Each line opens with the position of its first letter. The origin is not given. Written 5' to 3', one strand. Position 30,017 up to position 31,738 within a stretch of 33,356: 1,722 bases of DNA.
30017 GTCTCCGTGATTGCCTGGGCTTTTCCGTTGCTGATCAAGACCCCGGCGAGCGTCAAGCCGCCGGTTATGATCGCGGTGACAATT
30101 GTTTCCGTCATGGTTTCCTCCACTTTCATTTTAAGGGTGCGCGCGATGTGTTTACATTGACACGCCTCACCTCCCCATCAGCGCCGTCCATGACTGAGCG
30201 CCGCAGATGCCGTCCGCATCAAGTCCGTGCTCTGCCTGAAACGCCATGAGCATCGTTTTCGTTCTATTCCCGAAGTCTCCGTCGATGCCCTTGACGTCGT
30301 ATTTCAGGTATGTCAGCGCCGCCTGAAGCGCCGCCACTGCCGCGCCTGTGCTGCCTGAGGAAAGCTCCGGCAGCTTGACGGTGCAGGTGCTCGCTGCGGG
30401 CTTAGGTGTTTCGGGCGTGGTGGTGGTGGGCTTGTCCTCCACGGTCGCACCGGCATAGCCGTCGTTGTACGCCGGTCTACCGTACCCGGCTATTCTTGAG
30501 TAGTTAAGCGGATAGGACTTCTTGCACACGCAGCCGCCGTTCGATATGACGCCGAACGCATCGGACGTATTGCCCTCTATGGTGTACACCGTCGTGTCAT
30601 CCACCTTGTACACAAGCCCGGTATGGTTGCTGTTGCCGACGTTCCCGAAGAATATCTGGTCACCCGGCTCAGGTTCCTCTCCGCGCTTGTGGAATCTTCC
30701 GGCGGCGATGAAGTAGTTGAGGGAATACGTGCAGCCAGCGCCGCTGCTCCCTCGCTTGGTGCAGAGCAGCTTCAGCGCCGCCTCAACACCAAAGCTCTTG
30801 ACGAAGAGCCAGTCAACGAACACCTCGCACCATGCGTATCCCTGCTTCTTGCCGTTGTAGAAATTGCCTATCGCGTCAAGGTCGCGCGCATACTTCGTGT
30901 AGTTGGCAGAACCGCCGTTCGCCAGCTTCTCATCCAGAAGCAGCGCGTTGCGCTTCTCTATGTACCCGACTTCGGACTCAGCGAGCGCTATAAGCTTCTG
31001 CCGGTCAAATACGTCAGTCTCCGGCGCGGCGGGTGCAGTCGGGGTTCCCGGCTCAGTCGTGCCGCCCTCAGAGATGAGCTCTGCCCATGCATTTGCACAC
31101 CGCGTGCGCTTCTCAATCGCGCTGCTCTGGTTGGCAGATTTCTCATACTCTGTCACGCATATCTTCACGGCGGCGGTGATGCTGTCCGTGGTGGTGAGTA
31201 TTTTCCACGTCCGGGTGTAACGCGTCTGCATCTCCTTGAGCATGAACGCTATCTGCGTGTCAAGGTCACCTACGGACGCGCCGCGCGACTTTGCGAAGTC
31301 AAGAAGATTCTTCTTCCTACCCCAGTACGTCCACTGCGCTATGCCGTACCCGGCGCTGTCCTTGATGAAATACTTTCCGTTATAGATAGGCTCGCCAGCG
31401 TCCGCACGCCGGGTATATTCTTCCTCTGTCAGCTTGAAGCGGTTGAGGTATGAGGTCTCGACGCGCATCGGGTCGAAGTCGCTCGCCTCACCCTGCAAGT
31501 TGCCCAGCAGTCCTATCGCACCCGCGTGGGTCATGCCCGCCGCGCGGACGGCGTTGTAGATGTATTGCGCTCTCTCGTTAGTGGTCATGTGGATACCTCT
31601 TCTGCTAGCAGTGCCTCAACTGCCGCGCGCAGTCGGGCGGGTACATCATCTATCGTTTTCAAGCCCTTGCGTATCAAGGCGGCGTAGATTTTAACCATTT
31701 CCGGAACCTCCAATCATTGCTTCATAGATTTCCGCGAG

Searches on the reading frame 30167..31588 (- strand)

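Call 56: search_protein_families(library=phrogs, proteins=[window:30167-31588:-], max_evalue=0.00001)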
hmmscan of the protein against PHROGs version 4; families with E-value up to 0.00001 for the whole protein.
window:30167-31588:- (473 aa): 15 families
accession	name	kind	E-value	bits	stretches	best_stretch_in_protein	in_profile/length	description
phrog_9589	-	lysis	1.6e-35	124.3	1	197-473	5-274/281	endolysin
phrog_38078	-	unknown function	1.3e-32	114.5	1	197-373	35-208/423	-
phrog_20388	-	lysis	8.3e-31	108.6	1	5-161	7-158/527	endolysin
phrog_2649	-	lysis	2.4e-17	64.7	1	382-471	143-236/261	endolysin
phrog_1493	-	lysis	6e-17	62.9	1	378-470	205-305/394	endolysin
phrog_21357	-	lysis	1.1e-15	58.7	1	228-379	29-165/225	endolysin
phrog_21825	-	lysis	6e-14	53.2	1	231-385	27-176/289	endolysin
phrog_8949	-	unknown function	5.6e-13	50.1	1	5-126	334-422/557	-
phrog_1224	-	head and packaging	1.4e-10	42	1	410-471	5-65/438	endolysin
phrog_9570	-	tail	1.6e-10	41.5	1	80-197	521-644/689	tail length tape measure protein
phrog_11037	-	unknown function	3.2e-09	37.4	0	78-178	62-164/365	-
phrog_17214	-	lysis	9.4e-08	33.1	1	385-472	224-314/322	endolysin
phrog_512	-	unknown function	3.2e-06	27.9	1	78-123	108-153/199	-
phrog_30532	-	tail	6.7e-06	26.1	0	79-172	426-513/520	tail protein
phrog_1512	-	lysis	6.8e-06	27.3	0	383-470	150-242/314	endolysin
